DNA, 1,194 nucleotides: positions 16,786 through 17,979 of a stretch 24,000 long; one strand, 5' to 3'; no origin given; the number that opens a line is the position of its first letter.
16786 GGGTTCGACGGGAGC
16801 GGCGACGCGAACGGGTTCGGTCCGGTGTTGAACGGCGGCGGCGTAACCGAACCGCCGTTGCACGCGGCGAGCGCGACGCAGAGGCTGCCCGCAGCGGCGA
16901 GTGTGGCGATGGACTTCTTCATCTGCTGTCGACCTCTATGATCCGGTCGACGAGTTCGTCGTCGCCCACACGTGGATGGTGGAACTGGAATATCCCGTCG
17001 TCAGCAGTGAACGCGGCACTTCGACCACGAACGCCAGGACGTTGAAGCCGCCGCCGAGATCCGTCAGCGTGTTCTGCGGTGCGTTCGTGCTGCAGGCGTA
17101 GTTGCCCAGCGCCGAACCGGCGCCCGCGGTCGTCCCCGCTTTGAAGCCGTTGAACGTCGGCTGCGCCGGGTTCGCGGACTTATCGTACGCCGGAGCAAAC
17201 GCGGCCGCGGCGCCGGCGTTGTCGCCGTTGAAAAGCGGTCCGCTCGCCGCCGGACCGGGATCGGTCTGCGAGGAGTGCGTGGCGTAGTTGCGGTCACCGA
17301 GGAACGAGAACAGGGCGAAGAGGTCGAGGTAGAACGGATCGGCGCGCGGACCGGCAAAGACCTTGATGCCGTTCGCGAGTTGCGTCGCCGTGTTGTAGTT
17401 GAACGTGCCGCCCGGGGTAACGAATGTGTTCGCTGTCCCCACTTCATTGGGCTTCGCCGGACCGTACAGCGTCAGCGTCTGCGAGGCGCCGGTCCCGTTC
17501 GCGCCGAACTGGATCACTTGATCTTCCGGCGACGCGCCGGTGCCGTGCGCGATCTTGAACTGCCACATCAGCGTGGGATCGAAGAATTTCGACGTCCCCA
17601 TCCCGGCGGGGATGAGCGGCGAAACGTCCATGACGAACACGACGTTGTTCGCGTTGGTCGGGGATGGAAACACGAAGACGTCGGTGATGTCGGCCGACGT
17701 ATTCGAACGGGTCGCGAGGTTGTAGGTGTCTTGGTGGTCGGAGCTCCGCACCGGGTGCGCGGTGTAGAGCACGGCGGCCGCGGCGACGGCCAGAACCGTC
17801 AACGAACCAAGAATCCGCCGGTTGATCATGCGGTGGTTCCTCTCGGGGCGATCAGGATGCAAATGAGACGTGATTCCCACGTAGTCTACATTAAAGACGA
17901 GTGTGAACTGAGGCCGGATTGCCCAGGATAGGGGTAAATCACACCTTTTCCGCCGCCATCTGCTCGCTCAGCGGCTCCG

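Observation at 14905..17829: Secreted DUF4331-like protein, separate lipoprotein resembling the DUF4331 C-terminal half, and a membrane-anchored TPR protein as one operon next to the Ni permeases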

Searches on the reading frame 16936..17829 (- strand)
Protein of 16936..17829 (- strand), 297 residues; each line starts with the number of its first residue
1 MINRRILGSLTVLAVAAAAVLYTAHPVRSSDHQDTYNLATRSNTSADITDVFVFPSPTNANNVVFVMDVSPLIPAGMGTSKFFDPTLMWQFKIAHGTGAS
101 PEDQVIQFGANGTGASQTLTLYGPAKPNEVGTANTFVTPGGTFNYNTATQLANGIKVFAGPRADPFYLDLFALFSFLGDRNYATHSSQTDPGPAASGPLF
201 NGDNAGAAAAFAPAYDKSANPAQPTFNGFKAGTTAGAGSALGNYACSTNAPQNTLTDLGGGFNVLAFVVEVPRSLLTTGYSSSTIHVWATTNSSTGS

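Call 5: search_protein_families(library=pfam, proteins=[window:16936-17829:-], max_evalue=0.1)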
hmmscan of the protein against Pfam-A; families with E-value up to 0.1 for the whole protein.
window:16936-17829:- (297 aa): 1 family
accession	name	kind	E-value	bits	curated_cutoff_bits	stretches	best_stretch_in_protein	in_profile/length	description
PF14224.11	DUF4331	-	4.2e-23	82.7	27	2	114-294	122-237/421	Domain of unknown function (DUF4331)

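Call 7: search_solved_structures(query=window:16936-17829:-, max_evalue=1)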
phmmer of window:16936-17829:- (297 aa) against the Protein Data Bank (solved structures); distinct sequences matched with E-value up to 1: 0.

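Call 10: find_homologous_proteins(query=window:16936-17829:-)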
Query window:16936-17829:- (297 aa): 592 proteins with E <= 0.001 among 8000 candidates; the best 120 are listed.
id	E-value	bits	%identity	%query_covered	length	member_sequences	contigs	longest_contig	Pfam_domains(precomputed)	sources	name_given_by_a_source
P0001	8.1e-191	651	100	100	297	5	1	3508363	PF14224.12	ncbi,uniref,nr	ncbi:hypothetical protein WPS_17790 [Vulcanimicrobium alpinum]|uniref:DUF4331 domain-containing prot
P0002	7.9e-177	605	91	100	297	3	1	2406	PF14224.12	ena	-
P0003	4.0e-159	547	83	100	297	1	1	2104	PF14224.12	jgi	jgi:Domain of unknown function (DUF4331)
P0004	4.1e-153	527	80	100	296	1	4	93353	PF14224.12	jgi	jgi:hypothetical protein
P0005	5.5e-152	523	79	99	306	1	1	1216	PF14224.12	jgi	jgi:hypothetical protein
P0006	8.3e-152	523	79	100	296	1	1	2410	PF14224.12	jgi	jgi:uncharacterized protein DUF4331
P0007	9.6e-151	519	78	100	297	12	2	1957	PF14224.12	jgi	jgi:hypothetical protein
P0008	1.3e-150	519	78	100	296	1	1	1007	PF14224.12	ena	-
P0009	1.4e-150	519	78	100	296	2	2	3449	PF14224.12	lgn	-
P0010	1.7e-150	518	80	100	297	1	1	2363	PF14224.12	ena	-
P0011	2.2e-150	518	77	100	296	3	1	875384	PF14224.12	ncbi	-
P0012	1.1e-148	513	78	100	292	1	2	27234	PF14224.12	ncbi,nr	ncbi:MAG: hypothetical protein QOJ39_1934 [Candidatus Eremiobacteraeota bacterium]|nr:hypothetical p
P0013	3.5e-148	511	79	100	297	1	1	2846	PF14224.12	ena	-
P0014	4.7e-148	511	77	100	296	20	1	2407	PF14224.12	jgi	jgi:hypothetical protein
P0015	5.0e-148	510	77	100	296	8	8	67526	PF14224.12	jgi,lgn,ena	jgi:hypothetical protein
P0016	3.6e-147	508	78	99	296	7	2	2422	PF14224.12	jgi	jgi:hypothetical protein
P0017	3.9e-147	507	78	100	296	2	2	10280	PF14224.12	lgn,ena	-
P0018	9.4e-147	506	77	100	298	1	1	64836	PF14224.12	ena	-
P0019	5.6e-146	504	76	100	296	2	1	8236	PF14224.12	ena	-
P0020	7.8e-146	503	77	100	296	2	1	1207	PF14224.12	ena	-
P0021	8.7e-146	503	75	100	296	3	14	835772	PF14224.12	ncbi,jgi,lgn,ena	jgi:hypothetical protein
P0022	1.0e-145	503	79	99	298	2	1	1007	PF14224.12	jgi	-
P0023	4.0e-145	501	75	100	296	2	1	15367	PF14224.12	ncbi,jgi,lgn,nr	ncbi:MAG TPA: DUF4331 family protein [Candidatus Elarobacter sp.]|jgi:hypothetical protein|nr:DUF433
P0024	7.2e-145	500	75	100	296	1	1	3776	PF14224.12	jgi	jgi:hypothetical protein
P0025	3.4e-144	498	76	100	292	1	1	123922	PF14224.12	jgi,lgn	jgi:hypothetical protein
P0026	3.5e-144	498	77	100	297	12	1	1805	PF14224.12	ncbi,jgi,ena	-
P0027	5.7e-144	497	78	97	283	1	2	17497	PF14224.12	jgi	jgi:hypothetical protein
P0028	1.4e-143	496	74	100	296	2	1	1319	PF14224.12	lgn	-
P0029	2.1e-142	492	77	100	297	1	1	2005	PF14224.12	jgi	jgi:hypothetical protein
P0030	2.7e-142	492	74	100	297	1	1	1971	PF14224.12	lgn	-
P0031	3.5e-142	491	78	93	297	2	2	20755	PF14224.12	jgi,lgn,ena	jgi:hypothetical protein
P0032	5.8e-142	491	76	99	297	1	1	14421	PF14224.12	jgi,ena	-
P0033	6.8e-142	490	76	99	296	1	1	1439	PF14224.12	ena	-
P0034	1.1e-141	490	75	100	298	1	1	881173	PF14224.12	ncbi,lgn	-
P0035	1.6e-141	489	76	100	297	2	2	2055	PF14224.12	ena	-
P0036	5.4e-141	487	74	99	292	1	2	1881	PF14224.12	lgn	-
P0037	9.9e-141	486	74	100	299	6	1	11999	PF14224.12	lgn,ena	-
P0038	3.0e-140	485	74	100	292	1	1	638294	PF14224.12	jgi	jgi:Domain of unknown function (DUF4331)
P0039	3.5e-140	485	74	100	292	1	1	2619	PF14224.12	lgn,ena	-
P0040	4.1e-140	484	75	100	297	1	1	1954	PF14224.12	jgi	jgi:hypothetical protein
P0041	4.1e-140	484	74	100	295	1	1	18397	PF14224.12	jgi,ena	-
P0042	2.5e-139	482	74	100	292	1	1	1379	PF14224.12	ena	-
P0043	7.4e-139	480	74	100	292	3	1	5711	PF14224.12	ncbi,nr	ncbi:MAG TPA: DUF4331 family protein [Candidatus Elarobacter sp.]|nr:DUF4331 family protein [Candida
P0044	7.7e-139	480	73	100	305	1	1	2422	PF14224.12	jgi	jgi:hypothetical protein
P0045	2.4e-138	479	74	100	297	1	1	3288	PF14224.12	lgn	-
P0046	2.6e-138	479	73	100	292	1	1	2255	PF14224.12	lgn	-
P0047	1.1e-137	477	73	100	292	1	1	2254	PF14224.12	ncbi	-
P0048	4.0e-134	465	72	100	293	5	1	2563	PF14224.12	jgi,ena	jgi:hypothetical protein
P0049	1.4e-133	463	73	99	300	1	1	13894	PF14224.12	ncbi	ncbi:MAG: hypothetical protein NVS3B7_01640 [Candidatus Elarobacter sp.]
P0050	4.7e-133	461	72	100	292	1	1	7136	PF14224.12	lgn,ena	-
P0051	6.2e-132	458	71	100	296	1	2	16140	PF14224.12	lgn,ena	-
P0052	7.8e-132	457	71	100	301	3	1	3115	PF14224.12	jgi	jgi:hypothetical protein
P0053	9.2e-132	457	73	100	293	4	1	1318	PF14224.12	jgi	jgi:hypothetical protein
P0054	1.5e-131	456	72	99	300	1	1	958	PF14224.12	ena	-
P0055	2.6e-131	456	71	100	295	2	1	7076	PF14224.12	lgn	-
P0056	3.9e-131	455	72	99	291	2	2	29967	PF14224.12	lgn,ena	-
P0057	5.4e-131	455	72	100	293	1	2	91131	PF14224.12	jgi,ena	jgi:hypothetical protein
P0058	5.7e-131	454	71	100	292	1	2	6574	PF14224.12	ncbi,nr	ncbi:MAG: DUF4331 family protein [Candidatus Eremiobacteraeota bacterium]|nr:DUF4331 family protein 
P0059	3.2e-130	452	72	99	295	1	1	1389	PF14224.12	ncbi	-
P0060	1.3e-129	450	69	100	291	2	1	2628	PF14224.12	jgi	jgi:Domain of unknown function (DUF4331)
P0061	2.6e-129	449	71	100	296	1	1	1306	PF14224.12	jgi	-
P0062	1.6e-128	446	69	99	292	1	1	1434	PF14224.12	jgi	jgi:hypothetical protein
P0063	5.7e-128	445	71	97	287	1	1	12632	PF14224.12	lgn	-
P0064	8.8e-128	444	70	100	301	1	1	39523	PF14224.12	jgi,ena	-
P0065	9.6e-128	444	72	99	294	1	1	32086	PF14224.12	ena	-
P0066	1.7e-127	443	71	100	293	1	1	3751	PF14224.12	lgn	-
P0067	1.7e-126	440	71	100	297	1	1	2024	PF14224.12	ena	-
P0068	2.0e-126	440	69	100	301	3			PF14224.12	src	-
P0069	2.0e-126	440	69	100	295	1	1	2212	PF14224.12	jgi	jgi:hypothetical protein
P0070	2.7e-126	439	70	99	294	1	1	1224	PF14224.12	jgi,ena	-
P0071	3.6e-126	439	73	93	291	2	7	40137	PF14224.12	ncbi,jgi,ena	jgi:hypothetical protein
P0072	4.5e-126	438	69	100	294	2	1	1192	PF14224.12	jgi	jgi:hypothetical protein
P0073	6.0e-126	438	70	99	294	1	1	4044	PF14224.12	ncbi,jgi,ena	jgi:hypothetical protein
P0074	6.8e-126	438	67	100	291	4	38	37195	PF14224.12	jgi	jgi:hypothetical protein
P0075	7.2e-126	438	69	100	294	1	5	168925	PF14224.12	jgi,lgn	jgi:hypothetical protein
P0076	1.5e-125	437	71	93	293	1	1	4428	PF14224.12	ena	-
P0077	2.8e-125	436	69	100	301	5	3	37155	PF14224.12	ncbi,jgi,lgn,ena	jgi:hypothetical protein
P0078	1.2e-124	434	71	94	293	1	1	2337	PF14224.12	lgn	-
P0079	1.5e-124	433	69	100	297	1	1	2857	PF14224.12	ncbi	-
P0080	2.1e-124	433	68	99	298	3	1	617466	PF14224.12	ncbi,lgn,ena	-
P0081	3.2e-124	432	69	99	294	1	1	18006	PF14224.12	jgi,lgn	jgi:hypothetical protein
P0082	3.2e-124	432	68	100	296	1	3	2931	PF14224.12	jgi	jgi:hypothetical protein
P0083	3.4e-124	432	69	93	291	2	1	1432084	PF14224.12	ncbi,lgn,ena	-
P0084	2.7e-123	429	70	99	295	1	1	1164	PF14224.12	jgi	jgi:hypothetical protein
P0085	8.7e-123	428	71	94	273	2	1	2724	PF14224.12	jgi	jgi:hypothetical protein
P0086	1.1e-122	427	69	99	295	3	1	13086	PF14224.12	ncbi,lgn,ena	-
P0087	1.2e-122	427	68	98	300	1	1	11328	PF14224.12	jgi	jgi:hypothetical protein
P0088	1.2e-122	427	69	92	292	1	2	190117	PF14224.12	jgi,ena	jgi:hypothetical protein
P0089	1.4e-122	427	69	100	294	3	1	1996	PF14224.12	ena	-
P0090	3.0e-122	426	69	100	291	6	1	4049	PF14224.12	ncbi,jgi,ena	jgi:hypothetical protein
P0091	3.0e-122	426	68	100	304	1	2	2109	PF14224.12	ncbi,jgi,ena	jgi:hypothetical protein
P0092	7.7e-122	425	69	100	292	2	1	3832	PF14224.12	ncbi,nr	ncbi:MAG: DUF4331 domain-containing protein [Candidatus Eremiobacteraeota bacterium]|nr:DUF4331 doma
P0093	1.2e-121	424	69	100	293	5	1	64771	PF14224.12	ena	-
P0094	3.5e-121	422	69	100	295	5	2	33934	PF14224.12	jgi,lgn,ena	jgi:hypothetical protein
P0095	1.2e-120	421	69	99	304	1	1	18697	PF14224.12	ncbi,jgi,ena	jgi:hypothetical protein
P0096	1.3e-120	420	68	100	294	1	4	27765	PF14224.12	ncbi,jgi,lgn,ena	jgi:hypothetical protein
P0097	1.9e-120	420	69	94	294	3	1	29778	PF14224.12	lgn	-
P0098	3.3e-120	419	67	99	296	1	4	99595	PF14224.12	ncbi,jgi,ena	jgi:hypothetical protein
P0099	4.0e-120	419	68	99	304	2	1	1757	PF14224.12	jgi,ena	jgi:hypothetical protein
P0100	7.4e-120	418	66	100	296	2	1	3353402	PF14224.12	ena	-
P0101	1.2e-119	417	67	100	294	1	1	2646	PF14224.12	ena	-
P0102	1.4e-119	417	80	79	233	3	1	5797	PF14224.12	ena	-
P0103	4.4e-119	415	68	100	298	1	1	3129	PF14224.12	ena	-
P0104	4.9e-119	415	65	100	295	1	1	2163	PF14224.12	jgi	jgi:hypothetical protein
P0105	1.1e-118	414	66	99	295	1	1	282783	PF14224.12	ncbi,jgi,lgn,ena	jgi:hypothetical protein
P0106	1.4e-118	414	66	100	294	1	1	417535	PF14224.12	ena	-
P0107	1.6e-118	414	67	100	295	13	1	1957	PF14224.12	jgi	jgi:hypothetical protein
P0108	2.3e-118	413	69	99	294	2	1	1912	PF14224.12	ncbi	-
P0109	3.1e-118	413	66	100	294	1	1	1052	PF14224.12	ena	-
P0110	3.1e-118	413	68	100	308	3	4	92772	PF14224.12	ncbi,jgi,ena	jgi:hypothetical protein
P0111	5.3e-118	412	66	100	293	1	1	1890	PF14224.12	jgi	jgi:hypothetical protein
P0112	7.3e-118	411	67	97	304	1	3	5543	PF14224.12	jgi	-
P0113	1.0e-117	411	67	100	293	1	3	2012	PF14224.12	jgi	jgi:hypothetical protein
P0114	1.7e-117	410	66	99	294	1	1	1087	PF14224.12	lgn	-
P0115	1.9e-117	410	66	100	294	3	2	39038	PF14224.12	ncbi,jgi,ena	jgi:hypothetical protein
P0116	3.2e-117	409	69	93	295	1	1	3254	PF14224.12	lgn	-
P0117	7.6e-117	408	66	100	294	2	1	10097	PF14224.12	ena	-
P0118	1.1e-116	408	67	100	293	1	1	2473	PF14224.12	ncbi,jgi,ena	jgi:hypothetical protein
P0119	1.4e-116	407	67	100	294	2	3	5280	PF14224.12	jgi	jgi:hypothetical protein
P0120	1.6e-116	407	66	100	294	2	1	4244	PF14224.12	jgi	jgi:hypothetical protein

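Call 12: search_protein_families(library=ncbifam, proteins=[window:16936-17829:-], max_evalue=0.01)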
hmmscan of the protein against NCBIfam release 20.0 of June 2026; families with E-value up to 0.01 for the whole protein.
window:16936-17829:- (297 aa): 0 families

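Call 20: search_protein_representatives(protein=window:16936-17829:-)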
Query: 297 residues. Proteins with E-value up to 0.001 (for the whole library): 685; up to 1e-10: 216; up to 1e-30: 37. The best 150 are listed.
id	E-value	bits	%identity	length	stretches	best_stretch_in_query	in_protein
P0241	7.0e-111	386.9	77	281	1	1-224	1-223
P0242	2.0e-98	346.0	63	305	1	4-295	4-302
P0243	1.9e-81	290.3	59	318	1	4-295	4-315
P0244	6.9e-81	288.4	60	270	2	4-186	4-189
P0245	8.1e-79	281.7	75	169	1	3-169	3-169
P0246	2.2e-76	273.7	53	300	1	7-297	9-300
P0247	6.7e-64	232.7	54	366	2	4-184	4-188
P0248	1.9e-63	231.2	61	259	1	67-295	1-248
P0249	1.6e-56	208.5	56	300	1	4-192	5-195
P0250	2.3e-55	204.7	50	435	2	4-184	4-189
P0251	4.3e-54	200.5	49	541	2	7-195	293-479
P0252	2.0e-53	198.4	50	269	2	5-189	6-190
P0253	3.8e-52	194.1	50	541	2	11-196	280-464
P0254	3.5e-49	184.4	47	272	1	8-296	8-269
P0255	6.7e-49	183.5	47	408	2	3-184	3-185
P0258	1.7e-45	172.3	46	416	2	10-216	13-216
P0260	7.1e-41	157.2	45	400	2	11-193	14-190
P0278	3.8e-30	122.0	44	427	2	5-208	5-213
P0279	4.7e-30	121.7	44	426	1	21-293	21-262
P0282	1.9e-29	119.7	45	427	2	44-181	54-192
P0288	7.0e-28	114.5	43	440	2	44-181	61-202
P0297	7.6e-25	104.6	43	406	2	9-202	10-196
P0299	1.6e-24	103.5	45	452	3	18-137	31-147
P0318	8.1e-21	91.3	44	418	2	43-182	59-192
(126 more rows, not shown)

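Call 26: find_related_loci(query=A1, collection=genome_contigs, flank=10000)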
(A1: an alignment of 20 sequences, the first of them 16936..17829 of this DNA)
Query A1 (297 aa) in genome_contigs; peptide patterns used: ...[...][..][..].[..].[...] (x = any residue, [..] = any of these).
600 stretches matched a pattern (row limit reached: there are more); 578 encode a relative of the query (tblastn E <= 1e-3); the best 80 are kept; 80 distinct loci.
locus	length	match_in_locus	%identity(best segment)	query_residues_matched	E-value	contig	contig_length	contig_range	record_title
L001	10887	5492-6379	78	1-297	8e-153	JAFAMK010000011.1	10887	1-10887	MAG: Vulcanimicrobiota bacterium isolate CP_BE_RX_R1_6 BE_RX_R1_k147_253882, whole genome shotgun sequence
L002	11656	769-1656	75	1-297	7e-152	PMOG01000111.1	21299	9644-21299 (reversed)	MAG: Vulcanimicrobiota bacterium isolate palsa_1478 73.20110600_P1M.14_contig_46257, whole genome shotgun sequence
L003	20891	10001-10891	78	1-297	1e-149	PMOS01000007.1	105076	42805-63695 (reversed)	MAG: Vulcanimicrobiota bacterium isolate palsa_1479 73.20110600_P1M.7_contig_6416, whole genome shotgun sequence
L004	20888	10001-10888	77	1-297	1e-148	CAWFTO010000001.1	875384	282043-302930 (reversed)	MAG: Candidatus Eremiobacteraeota bacterium isolate MFD09603.bin.1.252 genome assembly, contig: contig_19436, whole geno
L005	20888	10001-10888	77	1-297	3e-146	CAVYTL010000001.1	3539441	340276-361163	MAG: Candidatus Eremiobacteraeota bacterium isolate MFD09603.bin.2.222 genome assembly, contig: contig_1361, whole genom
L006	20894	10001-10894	75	1-297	1e-142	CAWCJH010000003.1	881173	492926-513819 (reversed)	MAG: Candidatus Eremiobacteraeota bacterium isolate MFD09603.bin.1.377 genome assembly, contig: contig_34232, whole geno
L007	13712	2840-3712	72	1-297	6e-137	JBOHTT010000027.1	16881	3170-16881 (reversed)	MAG: Vulcanimicrobiaceae bacterium isolate TC-S_metawrap_bin.251 k127_4302955, whole genome shotgun sequence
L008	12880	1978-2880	72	1-297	3e-136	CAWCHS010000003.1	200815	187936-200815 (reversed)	MAG: Candidatus Eremiobacteraeota bacterium isolate MFD09603.bin.1.397 genome assembly, contig: contig_15819, whole geno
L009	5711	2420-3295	74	1-297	3e-136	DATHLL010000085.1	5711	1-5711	MAG TPA_asm: Candidatus Elarobacter sp. isolate SMAG_U12605 k141_771852, whole genome shotgun sequence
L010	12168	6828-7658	77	20-297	2e-134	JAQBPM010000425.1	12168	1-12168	MAG: Vulcanimicrobiota bacterium isolate RYN_347 scaffold_1208021, whole genome shotgun sequence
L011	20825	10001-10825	78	22-297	2e-134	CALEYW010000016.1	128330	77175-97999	MAG TPA_asm: uncultured candidate division WPS-2 bacterium isolate SRR5457059_bin.50_CONCOCT_v1.1_MAG genome assembly, c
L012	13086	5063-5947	68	1-297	2e-121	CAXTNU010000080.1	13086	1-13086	MAG TPA_asm: uncultured bacterium isolate public_SRR14722169_metawrap_bin.1 genome assembly, contig: public_SRR14722169_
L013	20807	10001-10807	69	22-297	4e-118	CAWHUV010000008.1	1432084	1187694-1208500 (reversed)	MAG: Candidatus Eremiobacteraeota bacterium isolate MFD03346.bin.3.111 genome assembly, contig: contig_8558, whole genom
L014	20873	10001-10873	66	2-297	3e-117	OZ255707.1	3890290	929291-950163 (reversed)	MAG: Candidatus Lustribacter sp. isolate 34ca57e7-cb0a-4b22-bac4-e0fde8cbcaa4 genome assembly, chromosome: 1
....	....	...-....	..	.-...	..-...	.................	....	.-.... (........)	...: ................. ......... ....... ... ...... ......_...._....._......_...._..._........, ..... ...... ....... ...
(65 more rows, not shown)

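Call 29: list_cluster_members(proteins=[P0250, P0258, P0279, P0288, P0278, P0282, P0297, P0299, P0260, P0318])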
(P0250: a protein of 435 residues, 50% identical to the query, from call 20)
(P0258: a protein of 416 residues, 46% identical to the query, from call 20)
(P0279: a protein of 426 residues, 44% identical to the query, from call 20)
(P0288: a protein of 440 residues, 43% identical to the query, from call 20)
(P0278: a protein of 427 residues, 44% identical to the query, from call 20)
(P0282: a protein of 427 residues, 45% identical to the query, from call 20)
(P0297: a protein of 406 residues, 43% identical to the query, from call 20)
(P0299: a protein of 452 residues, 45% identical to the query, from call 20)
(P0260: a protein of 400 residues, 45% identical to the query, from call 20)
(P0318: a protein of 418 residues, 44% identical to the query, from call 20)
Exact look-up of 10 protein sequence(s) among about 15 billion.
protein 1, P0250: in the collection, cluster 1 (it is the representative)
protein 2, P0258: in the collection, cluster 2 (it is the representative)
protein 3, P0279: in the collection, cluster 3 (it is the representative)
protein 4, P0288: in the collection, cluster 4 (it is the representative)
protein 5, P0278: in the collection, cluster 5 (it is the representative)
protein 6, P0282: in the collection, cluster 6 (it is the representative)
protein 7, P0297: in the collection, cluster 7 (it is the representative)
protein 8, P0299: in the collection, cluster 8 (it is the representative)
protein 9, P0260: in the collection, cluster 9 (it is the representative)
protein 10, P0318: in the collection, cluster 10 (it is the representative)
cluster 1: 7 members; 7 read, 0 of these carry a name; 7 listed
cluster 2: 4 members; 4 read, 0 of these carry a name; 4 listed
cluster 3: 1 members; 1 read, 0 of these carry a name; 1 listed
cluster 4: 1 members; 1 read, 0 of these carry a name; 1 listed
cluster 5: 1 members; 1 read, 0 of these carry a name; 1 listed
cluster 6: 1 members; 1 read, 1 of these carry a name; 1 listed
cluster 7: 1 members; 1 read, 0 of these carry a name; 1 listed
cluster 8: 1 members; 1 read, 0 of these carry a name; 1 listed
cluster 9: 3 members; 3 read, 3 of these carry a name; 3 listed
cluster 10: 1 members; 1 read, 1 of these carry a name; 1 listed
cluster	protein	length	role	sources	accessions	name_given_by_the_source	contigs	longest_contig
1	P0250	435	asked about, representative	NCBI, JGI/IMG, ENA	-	-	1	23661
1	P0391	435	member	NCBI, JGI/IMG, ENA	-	-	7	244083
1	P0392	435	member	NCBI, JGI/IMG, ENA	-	-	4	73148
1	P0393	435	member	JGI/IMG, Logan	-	-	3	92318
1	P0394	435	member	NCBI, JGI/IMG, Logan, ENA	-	-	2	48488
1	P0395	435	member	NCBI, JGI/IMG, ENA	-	-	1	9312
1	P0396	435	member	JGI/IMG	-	-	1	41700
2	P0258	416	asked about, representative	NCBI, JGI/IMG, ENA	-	-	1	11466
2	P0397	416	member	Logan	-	-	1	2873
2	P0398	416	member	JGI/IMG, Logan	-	-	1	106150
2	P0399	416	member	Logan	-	-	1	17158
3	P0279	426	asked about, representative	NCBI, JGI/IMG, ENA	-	-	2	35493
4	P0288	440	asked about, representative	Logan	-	-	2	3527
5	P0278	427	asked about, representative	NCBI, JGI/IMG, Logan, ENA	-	-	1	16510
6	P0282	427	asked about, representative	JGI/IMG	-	hypothetical protein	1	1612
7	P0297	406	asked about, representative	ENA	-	-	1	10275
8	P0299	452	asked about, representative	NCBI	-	-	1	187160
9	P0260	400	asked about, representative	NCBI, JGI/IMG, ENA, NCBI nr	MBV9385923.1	MAG: DUF4331 domain-containing protein [Chroococcidiopsidaceae cyanobacterium ... | DUF4331 domain-containing protein [Chroococcidiopsidaceae cyanobacterium CP_BM_ER_R8_30]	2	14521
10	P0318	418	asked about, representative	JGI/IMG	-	hypothetical protein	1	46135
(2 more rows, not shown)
